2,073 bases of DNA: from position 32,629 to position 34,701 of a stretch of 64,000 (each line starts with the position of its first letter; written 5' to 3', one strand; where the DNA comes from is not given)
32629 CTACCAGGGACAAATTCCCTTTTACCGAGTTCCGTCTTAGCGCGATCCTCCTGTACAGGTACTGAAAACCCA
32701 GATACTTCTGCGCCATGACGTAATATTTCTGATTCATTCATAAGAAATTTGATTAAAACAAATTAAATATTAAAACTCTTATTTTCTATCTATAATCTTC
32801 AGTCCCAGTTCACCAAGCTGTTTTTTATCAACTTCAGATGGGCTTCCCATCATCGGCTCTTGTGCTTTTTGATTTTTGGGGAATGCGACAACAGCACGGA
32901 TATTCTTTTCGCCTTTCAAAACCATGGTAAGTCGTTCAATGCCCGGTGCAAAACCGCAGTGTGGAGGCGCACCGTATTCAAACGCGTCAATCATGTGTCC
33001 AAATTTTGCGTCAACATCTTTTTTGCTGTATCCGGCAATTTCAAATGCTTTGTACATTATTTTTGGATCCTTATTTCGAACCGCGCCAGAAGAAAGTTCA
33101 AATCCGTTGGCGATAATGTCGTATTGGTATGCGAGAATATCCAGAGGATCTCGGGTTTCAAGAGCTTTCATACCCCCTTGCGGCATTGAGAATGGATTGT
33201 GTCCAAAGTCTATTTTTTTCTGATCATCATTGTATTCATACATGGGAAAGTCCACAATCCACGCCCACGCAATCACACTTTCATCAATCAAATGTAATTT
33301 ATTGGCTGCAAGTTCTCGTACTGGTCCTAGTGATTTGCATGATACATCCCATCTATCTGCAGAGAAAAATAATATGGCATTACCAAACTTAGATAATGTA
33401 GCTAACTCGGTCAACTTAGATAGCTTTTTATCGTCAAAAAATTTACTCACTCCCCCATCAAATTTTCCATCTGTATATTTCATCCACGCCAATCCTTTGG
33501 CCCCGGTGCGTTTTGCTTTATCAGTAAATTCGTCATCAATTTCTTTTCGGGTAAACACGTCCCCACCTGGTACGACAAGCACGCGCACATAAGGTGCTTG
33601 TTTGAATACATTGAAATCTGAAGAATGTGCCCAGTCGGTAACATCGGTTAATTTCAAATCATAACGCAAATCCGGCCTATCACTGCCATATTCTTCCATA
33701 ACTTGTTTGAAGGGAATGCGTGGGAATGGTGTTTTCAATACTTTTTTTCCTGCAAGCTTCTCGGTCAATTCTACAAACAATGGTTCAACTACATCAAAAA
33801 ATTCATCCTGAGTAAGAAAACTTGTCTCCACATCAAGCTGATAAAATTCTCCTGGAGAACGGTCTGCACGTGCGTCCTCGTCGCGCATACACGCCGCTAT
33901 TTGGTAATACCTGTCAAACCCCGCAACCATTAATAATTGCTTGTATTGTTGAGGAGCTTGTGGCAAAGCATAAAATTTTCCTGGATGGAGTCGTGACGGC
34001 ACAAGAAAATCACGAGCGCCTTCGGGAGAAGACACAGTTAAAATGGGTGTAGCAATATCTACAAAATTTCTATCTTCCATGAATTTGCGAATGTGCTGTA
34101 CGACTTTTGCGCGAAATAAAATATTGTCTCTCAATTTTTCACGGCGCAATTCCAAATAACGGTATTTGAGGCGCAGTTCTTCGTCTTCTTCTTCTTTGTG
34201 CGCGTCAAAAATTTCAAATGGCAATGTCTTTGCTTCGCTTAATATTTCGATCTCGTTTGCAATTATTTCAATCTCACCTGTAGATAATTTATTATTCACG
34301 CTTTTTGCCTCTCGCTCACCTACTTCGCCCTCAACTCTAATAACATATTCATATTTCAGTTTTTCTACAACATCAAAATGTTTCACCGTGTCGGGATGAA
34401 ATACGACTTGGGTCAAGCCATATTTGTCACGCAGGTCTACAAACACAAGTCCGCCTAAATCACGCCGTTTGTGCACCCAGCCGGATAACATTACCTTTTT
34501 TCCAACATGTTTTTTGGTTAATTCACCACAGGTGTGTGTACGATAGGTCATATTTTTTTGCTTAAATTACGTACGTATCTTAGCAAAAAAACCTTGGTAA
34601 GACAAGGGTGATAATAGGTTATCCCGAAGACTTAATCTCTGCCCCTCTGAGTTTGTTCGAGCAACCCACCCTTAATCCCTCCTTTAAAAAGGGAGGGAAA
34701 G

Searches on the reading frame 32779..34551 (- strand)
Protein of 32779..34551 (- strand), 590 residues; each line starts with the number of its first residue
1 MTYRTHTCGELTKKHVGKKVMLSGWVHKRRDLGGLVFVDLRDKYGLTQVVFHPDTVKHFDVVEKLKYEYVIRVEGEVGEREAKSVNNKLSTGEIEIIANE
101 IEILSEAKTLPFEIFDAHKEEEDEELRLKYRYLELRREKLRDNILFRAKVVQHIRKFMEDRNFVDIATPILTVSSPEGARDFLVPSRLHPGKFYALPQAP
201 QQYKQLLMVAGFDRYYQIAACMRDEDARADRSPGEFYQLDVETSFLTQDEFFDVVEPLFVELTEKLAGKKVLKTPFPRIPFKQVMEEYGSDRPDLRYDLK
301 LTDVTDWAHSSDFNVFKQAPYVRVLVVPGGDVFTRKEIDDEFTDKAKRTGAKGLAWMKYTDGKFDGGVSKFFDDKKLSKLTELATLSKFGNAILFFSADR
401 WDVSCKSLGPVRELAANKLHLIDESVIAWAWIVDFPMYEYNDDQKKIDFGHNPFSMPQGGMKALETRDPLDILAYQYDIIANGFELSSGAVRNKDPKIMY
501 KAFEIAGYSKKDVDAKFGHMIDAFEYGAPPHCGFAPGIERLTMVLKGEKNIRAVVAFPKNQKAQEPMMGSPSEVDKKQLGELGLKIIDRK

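Call 73: search_protein_families(library=pfam, proteins=[window:32779-34551:-], max_evalue=0.001)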
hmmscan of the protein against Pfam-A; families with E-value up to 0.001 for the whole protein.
window:32779-34551:- (590 aa): 3 families
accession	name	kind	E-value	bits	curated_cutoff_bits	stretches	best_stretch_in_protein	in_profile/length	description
PF00152.25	tRNA-synt_2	-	5.5e-107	357.8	25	1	123-561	1-308/308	tRNA synthetases class II (D, K and N)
PF01336.31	tRNA_anti-codon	-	2.6e-16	59.8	27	1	20-104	1-75/75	OB-fold nucleic acid binding domain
PF02938.19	GAD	-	7.3e-16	58.6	23.4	1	316-408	5-95/95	GAD domain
